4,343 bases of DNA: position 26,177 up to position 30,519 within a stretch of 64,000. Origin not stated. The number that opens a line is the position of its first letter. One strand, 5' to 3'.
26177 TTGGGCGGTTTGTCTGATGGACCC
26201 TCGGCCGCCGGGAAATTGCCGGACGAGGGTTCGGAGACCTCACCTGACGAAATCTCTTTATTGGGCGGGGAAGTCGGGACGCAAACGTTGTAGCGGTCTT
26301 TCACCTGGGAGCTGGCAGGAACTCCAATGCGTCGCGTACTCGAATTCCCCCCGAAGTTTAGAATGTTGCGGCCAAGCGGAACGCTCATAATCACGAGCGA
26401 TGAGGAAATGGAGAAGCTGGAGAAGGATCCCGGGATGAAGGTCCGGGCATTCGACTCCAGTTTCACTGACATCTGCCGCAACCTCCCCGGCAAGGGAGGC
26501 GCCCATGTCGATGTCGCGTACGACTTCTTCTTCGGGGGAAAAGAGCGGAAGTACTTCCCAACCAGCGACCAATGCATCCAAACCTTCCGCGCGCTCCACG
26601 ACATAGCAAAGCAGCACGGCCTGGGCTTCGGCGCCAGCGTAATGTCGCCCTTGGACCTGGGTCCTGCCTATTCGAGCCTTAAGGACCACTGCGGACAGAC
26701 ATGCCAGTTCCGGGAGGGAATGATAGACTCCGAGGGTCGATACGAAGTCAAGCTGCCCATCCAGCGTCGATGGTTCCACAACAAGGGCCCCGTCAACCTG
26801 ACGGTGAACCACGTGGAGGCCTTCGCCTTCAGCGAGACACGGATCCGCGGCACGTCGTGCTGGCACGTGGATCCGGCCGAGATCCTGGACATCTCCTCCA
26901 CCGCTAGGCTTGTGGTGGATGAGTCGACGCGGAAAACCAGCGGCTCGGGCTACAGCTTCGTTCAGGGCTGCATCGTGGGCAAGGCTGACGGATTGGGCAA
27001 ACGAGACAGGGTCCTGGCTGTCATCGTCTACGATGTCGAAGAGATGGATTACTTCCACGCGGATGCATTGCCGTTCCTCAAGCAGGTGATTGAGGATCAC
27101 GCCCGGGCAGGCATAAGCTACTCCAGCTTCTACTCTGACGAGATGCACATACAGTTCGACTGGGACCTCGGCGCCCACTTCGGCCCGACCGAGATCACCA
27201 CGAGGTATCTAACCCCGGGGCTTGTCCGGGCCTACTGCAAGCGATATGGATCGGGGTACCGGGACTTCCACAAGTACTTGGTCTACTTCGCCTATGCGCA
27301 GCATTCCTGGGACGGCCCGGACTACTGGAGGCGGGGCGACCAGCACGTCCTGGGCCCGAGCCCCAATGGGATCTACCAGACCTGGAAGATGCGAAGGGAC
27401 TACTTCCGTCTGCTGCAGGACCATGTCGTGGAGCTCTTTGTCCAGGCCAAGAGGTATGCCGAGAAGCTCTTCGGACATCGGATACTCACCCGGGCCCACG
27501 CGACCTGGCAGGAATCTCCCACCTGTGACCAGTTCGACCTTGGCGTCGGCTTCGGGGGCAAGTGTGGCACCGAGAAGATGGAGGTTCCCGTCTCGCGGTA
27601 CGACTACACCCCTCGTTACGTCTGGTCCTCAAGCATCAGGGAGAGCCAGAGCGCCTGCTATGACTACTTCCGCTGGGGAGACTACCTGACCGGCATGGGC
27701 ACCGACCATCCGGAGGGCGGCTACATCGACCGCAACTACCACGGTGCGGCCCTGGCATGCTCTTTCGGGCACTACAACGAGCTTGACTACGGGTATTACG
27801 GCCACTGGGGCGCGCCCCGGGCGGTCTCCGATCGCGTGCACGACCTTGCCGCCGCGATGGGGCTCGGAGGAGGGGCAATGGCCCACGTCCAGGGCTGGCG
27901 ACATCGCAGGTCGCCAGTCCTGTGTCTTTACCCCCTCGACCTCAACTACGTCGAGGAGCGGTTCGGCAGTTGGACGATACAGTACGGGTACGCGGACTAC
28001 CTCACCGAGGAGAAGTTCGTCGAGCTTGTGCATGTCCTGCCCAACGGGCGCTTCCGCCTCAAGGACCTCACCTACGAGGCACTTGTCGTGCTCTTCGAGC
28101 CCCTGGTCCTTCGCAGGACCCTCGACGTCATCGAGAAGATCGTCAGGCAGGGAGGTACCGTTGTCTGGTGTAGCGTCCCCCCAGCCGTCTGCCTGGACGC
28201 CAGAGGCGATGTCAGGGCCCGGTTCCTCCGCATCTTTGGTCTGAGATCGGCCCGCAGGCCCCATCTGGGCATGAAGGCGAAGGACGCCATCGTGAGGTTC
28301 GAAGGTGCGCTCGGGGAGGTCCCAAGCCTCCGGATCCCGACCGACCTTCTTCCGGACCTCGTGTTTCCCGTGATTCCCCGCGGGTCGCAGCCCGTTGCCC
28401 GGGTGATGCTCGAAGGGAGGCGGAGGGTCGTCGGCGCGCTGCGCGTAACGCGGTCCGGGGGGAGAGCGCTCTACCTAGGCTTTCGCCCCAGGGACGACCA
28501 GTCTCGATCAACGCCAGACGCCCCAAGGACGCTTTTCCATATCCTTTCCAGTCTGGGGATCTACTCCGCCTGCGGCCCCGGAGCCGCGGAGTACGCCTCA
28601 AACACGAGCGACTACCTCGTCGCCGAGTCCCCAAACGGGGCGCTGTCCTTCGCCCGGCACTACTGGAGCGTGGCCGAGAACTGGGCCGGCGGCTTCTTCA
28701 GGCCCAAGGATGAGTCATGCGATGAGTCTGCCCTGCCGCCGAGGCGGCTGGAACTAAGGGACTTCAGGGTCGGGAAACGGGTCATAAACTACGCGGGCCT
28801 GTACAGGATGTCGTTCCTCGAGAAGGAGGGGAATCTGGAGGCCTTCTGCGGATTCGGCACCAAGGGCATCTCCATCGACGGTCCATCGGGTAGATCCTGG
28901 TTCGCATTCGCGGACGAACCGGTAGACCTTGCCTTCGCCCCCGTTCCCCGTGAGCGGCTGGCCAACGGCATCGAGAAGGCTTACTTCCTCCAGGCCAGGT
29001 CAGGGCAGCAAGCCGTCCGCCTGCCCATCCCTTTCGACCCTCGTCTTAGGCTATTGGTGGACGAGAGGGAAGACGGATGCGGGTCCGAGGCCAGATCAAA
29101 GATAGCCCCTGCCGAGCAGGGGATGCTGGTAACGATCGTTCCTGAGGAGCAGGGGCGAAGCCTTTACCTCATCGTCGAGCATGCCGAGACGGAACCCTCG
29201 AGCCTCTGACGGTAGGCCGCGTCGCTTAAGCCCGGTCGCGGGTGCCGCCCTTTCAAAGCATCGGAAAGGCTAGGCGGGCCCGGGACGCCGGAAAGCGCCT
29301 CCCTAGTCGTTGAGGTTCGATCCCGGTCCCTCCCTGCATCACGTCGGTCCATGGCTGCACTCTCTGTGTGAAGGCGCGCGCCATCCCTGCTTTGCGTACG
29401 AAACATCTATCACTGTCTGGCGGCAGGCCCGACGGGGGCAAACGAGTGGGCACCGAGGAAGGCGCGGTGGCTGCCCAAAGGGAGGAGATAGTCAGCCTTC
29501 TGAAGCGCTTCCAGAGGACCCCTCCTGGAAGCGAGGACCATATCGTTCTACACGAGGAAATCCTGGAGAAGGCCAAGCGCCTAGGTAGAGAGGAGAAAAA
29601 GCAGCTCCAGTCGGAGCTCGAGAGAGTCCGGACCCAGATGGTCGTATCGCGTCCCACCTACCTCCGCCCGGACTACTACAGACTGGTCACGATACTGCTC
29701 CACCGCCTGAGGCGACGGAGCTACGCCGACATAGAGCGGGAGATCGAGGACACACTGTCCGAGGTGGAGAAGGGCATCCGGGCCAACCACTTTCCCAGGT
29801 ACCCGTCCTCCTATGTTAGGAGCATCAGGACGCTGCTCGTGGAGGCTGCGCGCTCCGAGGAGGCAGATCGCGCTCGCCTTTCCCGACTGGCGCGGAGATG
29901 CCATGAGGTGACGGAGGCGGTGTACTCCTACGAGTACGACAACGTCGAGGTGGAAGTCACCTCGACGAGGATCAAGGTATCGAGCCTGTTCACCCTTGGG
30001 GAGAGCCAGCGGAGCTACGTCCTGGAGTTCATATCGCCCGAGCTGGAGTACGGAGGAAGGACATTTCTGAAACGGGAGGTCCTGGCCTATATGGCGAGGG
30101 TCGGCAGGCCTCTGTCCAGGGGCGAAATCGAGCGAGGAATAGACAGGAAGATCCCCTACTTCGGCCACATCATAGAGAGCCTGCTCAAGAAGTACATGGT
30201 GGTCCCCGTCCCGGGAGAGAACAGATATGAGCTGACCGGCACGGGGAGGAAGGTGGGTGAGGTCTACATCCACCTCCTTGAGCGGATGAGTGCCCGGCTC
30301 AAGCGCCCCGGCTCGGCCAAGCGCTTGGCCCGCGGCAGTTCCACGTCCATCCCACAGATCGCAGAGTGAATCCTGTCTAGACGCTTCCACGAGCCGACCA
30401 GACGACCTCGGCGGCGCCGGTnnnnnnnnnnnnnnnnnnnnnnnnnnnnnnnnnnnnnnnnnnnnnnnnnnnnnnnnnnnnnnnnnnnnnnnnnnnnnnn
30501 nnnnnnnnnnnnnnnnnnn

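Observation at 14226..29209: Run of large, unassigned glycoside-hydrolase-like proteins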

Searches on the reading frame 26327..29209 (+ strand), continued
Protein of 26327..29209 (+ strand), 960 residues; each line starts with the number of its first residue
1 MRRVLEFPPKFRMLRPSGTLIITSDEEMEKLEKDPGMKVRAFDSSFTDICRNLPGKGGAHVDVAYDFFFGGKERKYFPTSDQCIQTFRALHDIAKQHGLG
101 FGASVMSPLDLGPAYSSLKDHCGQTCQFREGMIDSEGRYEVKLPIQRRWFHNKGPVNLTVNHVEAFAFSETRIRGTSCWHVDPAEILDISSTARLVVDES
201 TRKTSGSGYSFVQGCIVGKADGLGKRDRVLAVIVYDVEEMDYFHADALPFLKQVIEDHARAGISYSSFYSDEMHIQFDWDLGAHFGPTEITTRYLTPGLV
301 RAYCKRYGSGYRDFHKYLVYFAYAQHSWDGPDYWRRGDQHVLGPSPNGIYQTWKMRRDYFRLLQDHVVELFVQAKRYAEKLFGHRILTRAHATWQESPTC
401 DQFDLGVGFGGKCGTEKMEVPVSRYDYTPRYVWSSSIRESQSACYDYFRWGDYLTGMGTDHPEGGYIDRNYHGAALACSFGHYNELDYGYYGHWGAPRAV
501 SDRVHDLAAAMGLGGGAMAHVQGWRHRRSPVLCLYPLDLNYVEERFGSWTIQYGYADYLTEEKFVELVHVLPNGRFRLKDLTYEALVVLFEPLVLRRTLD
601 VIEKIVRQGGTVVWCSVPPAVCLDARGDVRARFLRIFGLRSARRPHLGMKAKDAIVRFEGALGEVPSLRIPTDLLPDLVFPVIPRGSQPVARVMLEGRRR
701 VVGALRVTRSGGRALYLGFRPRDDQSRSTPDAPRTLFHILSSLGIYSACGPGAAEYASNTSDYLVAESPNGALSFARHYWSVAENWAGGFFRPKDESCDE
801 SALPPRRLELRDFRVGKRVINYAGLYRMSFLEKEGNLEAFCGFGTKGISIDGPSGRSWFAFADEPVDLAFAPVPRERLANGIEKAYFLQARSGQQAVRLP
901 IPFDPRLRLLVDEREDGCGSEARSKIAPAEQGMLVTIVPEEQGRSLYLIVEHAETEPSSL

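Call 67: find_related_loci(query=A1, collection=genome_contigs, flank=8000)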
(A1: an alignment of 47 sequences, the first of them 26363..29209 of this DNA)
Query A1 (948 aa) in genome_contigs; peptide patterns used: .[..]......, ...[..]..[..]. (x = any residue, [..] = any of these).
552 stretches matched a pattern; 528 encode a relative of the query (tblastn E <= 1e-3); the best 80 are kept; 78 distinct loci.
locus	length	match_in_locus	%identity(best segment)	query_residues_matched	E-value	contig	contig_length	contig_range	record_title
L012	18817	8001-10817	54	1-942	0e+0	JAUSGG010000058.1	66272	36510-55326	MAG: Armatimonadota bacterium isolate E14_metabat.bin.108 E14_k141_734450, whole genome shotgun sequence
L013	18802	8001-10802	54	1-937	0e+0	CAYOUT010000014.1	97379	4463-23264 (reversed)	MAG TPA_asm: uncultured Anaerolineales bacterium isolate binchicken_co39_95 genome assembly, contig: NODE_400_length_973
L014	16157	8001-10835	55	1-939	0e+0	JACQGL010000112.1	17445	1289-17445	MAG: Armatimonadetes bacterium isolate NC_groundwater_1072_Ag_S2p5_66_82 S_2p5_S6_coassembly_k141_2255432, whole genome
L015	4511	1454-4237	54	6-939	0e+0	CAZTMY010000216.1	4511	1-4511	MAG TPA_asm: uncultured Anaerolineales bacterium isolate binchicken_co19_534 genome assembly, contig: NODE_34537_length_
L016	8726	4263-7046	53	6-939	0e+0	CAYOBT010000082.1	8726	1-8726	MAG TPA_asm: uncultured Anaerolineales bacterium isolate binchicken_co334_27 genome assembly, contig: NODE_15209_length_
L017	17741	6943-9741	53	1-937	0e+0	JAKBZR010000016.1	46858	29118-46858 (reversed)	MAG: bacterium isolate WY3.bin81 NODE_1068_length_46858_cov_1.595600, whole genome shotgun sequence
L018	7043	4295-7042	52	6-928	0e+0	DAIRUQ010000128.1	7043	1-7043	MAG TPA_asm: Chloroflexota bacterium isolate CTOTU19826 NODE_8601_length_7043_cov_6.276474, whole genome shotgun sequenc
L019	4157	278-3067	49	1-939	0e+0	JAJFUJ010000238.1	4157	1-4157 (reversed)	MAG: Chloroflexota bacterium isolate bin.428 k141_4095611, whole genome shotgun sequence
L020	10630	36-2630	44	15-892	0e+0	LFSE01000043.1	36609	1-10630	MAG: Clostridiales bacterium DTU074 scaffold38226, whole genome shotgun sequence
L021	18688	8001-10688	43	7-892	0e+0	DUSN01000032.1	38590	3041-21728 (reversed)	MAG TPA_asm: Clostridiales bacterium isolate AS04akNAM_22 26036_AS04, whole genome shotgun sequence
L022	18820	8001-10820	46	1-939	0e+0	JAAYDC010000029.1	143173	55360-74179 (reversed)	MAG: Chloroflexota bacterium isolate AS06rmzACSIP_523 721373_AS06, whole genome shotgun sequence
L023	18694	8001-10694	43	1-892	0e+0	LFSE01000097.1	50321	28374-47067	MAG: Clostridiales bacterium DTU074 scaffold6724, whole genome shotgun sequence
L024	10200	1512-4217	44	5-897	0e+0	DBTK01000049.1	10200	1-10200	MAG TPA_asm: Spirochaetaceae bacterium UBA1318 UBA1318_contig_56967, whole genome shotgun sequence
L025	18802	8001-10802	41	1-932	0e+0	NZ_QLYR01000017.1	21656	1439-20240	Hydrogeniiclostridium mannosilyticum strain ASD2818 NODE_17_length_21656_cov_74.507294, whole genome shotgun sequence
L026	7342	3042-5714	42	1-892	0e+0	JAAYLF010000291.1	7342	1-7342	MAG: Clostridiaceae bacterium isolate AS15tlH2ME_177 119523_AS15, whole genome shotgun sequence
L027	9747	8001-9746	59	1-587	0e+0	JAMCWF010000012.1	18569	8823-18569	MAG: Armatimonadota bacterium isolate FK_Sedi_B_Bin.64 NODE_10705_length_18569_cov_2.15947, whole genome shotgun sequenc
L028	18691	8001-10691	43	6-890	0e+0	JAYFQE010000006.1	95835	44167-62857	MAG: Clostridiaceae bacterium isolate CA_164 c_CA_000000051729, whole genome shotgun sequence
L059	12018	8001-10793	39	8-937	0e+0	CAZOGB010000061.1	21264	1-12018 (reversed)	MAG TPA_asm: uncultured bacterium isolate binchicken_co30_132 genome assembly, contig: NODE_1868_length_21264_cov_26.875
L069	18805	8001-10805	40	8-937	0e+0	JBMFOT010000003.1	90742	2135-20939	MAG: Armatimonadota bacterium isolate KM4338-44 NODE_3_length_90742_cov_3.775649, whole genome shotgun sequence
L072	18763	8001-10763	39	8-936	0e+0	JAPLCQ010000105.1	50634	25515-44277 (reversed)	MAG: Armatimonadota bacterium isolate LacPavin_0920_WC57_MAG_69_10 LacPavin_0920_WC57_scaffold_387420, whole genome shot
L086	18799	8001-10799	39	4-937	1e-179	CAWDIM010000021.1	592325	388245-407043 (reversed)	MAG: uncultured Planctomycetota bacterium isolate MFD04716.bin.2.187 genome assembly, contig: contig_46728, whole genome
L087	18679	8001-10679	39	2-891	0e+0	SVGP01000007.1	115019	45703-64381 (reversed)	MAG: Clostridiales bacterium isolate SIG361 NODE_913_length_115019_cov_2.722444, whole genome shotgun sequence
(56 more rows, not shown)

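Call 70: search_protein_families(library=pfam, proteins=[L021:6399-7280:+, L028:10887-12626:+, L072:6035-7015:+, L021:4396-6381:+, L021:2687-4324:+, L069:6355-7251:+, L087:10917-12389:+, L086:4574-5665:+, L069:3053-5338:+, L059:746-2869:-], max_evalue=0.001)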
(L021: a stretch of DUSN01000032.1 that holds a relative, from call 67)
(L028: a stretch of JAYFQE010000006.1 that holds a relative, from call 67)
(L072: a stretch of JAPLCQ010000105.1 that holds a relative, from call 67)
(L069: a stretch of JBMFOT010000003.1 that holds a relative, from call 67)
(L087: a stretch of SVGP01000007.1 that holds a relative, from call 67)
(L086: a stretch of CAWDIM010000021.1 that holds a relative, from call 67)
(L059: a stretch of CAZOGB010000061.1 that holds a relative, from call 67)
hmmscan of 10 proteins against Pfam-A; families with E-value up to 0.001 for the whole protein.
L021:6399-7280:+ (293 aa): 1 family
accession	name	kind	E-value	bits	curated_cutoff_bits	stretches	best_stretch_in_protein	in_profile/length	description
PF00528.27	BPD_transp_1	-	8.6e-14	52.1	26.4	1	100-271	3-164/184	Binding-protein-dependent transport system inner membrane component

L028:10887-12626:+ (579 aa): 0 families

L072:6035-7015:+ (326 aa): 2 families
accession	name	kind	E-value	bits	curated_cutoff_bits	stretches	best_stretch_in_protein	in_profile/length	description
PF00005.33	ABC_tran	-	1.7e-25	90.6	25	1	40-184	1-136/137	ABC transporter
PF13304.12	AAA_21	-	1.4e-11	45.4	27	1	153-216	234-299/304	AAA domain, putative AbiEii toxin, Type IV TA system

L021:4396-6381:+ (661 aa): 11 families
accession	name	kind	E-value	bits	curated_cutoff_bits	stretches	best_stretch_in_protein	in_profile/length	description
PF00528.27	BPD_transp_1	-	1.8e-09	38.1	26.4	1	442-648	20-176/184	Binding-protein-dependent transport system inner membrane component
PF13570.13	Beta-prop_ACSF4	-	5.7e-07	29.7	133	1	24-289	22-298/329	Beta-alanine-activating enzyme, beta-propeller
PF23414.1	Beta-prop_EML_2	-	1.5e-06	28.2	90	0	245-320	32-109/266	Echinoderm microtubule-associated protein second beta-propeller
PF13360.13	PQQ_2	-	5.7e-05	23.3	27.6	0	61-151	32-123/233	Outer membrane protein assembly factor BamB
PF24817.1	WD40_WDHD1_1st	-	0.0002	21.1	109.9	0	235-316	69-152/291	WDHD1 first WD40 domain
PF25174.1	Beta-prop_THOC3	-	0.00023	20.7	305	0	203-303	79-182/272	THOC3 beta-propeller domain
PF12894.13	ANAPC4_WD40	-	0.00035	21.2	22.9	0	63-130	8-81/91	Anaphase-promoting complex subunit 4 WD40 domain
PF24807.1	WD40_CDC20-Fz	-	0.00039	20.3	200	0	30-120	28-123/292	CDC20/Fizzy WD40 domain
PF24797.1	Beta-prop_WDR35_TULP_N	-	0.00068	19.3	80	0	226-294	130-198/332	WDR35/TULP4 N-terminal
PF24796.1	WDR55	-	0.00093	18.8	200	0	248-320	3-81/296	WDR55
PF00400.38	WD40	-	0.00096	20.1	27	0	51-74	12-26/39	WD domain, G-beta repeat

L021:2687-4324:+ (545 aa): 3 families
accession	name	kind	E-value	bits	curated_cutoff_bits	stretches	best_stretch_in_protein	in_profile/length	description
PF01547.30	SBP_bac_1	-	4.1e-23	83.3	26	1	81-428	10-306/307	Bacterial extracellular solute-binding protein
PF13416.11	SBP_bac_8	-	1.4e-18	68.1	27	1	84-433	2-254/279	Bacterial extracellular solute-binding protein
PF04886.17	PT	-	0.00041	20.3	26.2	1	30-60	1-30/36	PT disordered repeat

L069:6355-7251:+ (298 aa): 4 families
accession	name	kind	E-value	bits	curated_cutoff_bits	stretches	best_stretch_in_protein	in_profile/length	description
PF13561.12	adh_short_C2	-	4.1e-98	328.1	27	1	55-293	1-236/236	Enoyl-(Acyl carrier protein) reductase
PF00106.31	adh_short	-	7.5e-26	91.3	26.6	1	50-239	2-188/195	short chain dehydrogenase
PF23441.1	SDR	-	5.4e-05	23.1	27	1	103-291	66-254/258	SDR-like rossmann domain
PF12241.14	Enoyl_reductase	-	0.00018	21.3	22.1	0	175-254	132-213/236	Trans-2-enoyl-CoA reductase catalytic region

L087:10917-12389:+ (490 aa): 2 families
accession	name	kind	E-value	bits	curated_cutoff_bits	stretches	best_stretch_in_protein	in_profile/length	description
PF24856.1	AraA_central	-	1.1e-07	32.8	24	1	212-336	23-139/148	L-arabinose isomerase central domain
PF11762.14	Arabinose_Iso_C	-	1.6e-05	25.1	25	1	355-484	11-143/144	L-arabinose isomerase C-terminal domain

L086:4574-5665:+ (363 aa): 1 family
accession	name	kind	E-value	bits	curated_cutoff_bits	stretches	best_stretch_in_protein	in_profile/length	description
PF01208.23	URO-D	-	1e-21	77.8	23.9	1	94-359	78-345/346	Uroporphyrinogen decarboxylase (URO-D)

L069:3053-5338:+ (761 aa): 3 families
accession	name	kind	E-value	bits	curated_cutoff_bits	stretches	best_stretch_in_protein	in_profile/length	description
PF07195.17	FliD_C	-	7.4e-43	147.1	25.4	2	326-504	1-178/236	Flagellar hook-associated protein 2 C-terminus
PF02465.23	FliD_N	-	1.1e-20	74.5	24.8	1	16-112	1-97/97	Flagellar hook-associated protein 2 N-terminus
PF07196.18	Flagellin_IN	-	2.8e-14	53.4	22.7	3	137-179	13-53/55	Flagellin hook IN motif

L059:746-2869:- (707 aa): 0 families

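Call 94: search_protein_families(library=pfam, alignment_id=A1, max_evalue=1)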
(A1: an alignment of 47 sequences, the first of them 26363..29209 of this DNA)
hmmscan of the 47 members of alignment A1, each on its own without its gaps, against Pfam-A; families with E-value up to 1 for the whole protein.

A. member 1, window:26363-29209:+ (948 aa): 0 families

B. families by the number of members that match (of 47 scanned): 11 families
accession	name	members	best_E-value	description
PF22369.2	GLMA_2nd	10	0.0034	GLMA-like, second domain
PF08532.16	Glyco_hydro_42M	4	3.5e-05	Beta-galactosidase trimerisation domain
PF09822.16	ABC_transp_aux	3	0.0073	ABC-type uncharacterized transport system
PF14258.12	DUF4350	1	0.017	Domain of unknown function (DUF4350)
PF15187.11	Augurin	1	0.066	Oesophageal cancer-related gene 4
PF08830.15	DUF1806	1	0.088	Protein of unknown function (DUF1806)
PF06938.16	DUF1285_N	1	0.14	Domain of unknown function (DUF1285), N-terminal domain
PF17132.9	Glyco_hydro_106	1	0.14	alpha-L-rhamnosidase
PF05481.17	Myco_19_kDa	1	0.17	Mycobacterium 19 kDa lipoprotein antigen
PF24227.1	DUF7443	1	0.29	Domain of unknown function (DUF7443)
PF18079.6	AglB_L1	1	0.29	Archaeal glycosylation protein B long peripheral domain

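Call 102: search_protein_families(library=pfam, proteins=[L028:10887-12626:+, L028:6307-7905:+, L027:4165-7863:+, L023:12680-14737:+, L002:12862-14268:+, L017:63-1109:+], max_evalue=0.5)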
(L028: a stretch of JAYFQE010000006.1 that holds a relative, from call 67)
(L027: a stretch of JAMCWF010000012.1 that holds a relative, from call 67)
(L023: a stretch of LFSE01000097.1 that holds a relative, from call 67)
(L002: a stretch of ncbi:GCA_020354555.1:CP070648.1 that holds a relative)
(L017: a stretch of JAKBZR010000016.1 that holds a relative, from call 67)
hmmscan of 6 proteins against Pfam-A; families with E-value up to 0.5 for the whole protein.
L028:10887-12626:+ (579 aa): 1 family
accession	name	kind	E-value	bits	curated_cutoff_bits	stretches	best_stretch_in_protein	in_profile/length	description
PF16317.11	Glyco_hydro_99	-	0.0051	16.4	33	0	98-193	58-150/341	Glycosyl hydrolase family 99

L028:6307-7905:+ (532 aa): 1 family
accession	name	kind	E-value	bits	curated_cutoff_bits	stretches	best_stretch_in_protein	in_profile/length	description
PF18989.5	DUF5722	-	1.4e-106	357.1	30.5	1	110-513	1-393/393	Family of unknown function (DUF5722)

L027:4165-7863:+ (1232 aa): 4 families
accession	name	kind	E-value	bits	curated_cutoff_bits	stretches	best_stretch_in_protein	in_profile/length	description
PF17132.9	Glyco_hydro_106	-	1.9e-194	648.7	29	1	88-777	2-738/743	alpha-L-rhamnosidase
PF11875.14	DnaJ-like_C11_C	-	7.4e-08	32.7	27.1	1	837-910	42-129/132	DnaJ-like protein C11, C-terminal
PF22666.2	Glyco_hydro_2_N2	-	7.1e-07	29.9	27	1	1090-1161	51-123/167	Glycosyl hydrolase 2 galactose-binding domain-like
PF02837.24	Glyco_hydro_2_N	-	0.00072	20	28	1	1077-1164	55-142/169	Glycosyl hydrolases family 2, sugar binding domain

L023:12680-14737:+ (685 aa): 0 families

L002:12862-14268:+ (468 aa): 1 family
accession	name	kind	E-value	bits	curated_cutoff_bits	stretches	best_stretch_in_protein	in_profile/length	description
PF23518.1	WW_2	-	0.18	11.8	27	0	381-390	16-25/36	WW domain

L017:63-1109:+ (348 aa): 4 families
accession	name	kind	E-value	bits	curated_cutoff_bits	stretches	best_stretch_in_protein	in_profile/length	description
PF06379.18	RhaT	-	6.9e-72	243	27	1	3-343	3-341/344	L-rhamnose-proton symport protein (RhaT)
PF07168.17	Ureide_permease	-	0.035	13.3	27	1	57-158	29-122/359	Ureide permease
PF20517.3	TMEM127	-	0.23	12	25.3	1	121-193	35-107/113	Transmembrane protein 127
PF24418.1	DUF7550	-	0.37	11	27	0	133-150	34-51/59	Family of unknown function (DUF7550)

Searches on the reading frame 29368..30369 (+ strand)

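Call 3: search_protein_families(library=pfam, proteins=[window:29368-30369:+], max_evalue=0.01)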
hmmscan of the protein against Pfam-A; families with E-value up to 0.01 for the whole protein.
window:29368-30369:+ (333 aa): 1 family
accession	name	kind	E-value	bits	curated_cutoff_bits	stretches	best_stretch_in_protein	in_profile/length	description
PF25639.1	DUF7943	-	0.0044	17.3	27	1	124-196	5-76/123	Domain of unknown function (DUF7943)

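Call 8: search_protein_families(library=ncbifam, proteins=[window:29368-30369:+], max_evalue=0.01)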
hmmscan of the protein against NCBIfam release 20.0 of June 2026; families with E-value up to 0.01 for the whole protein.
window:29368-30369:+ (333 aa): 0 families
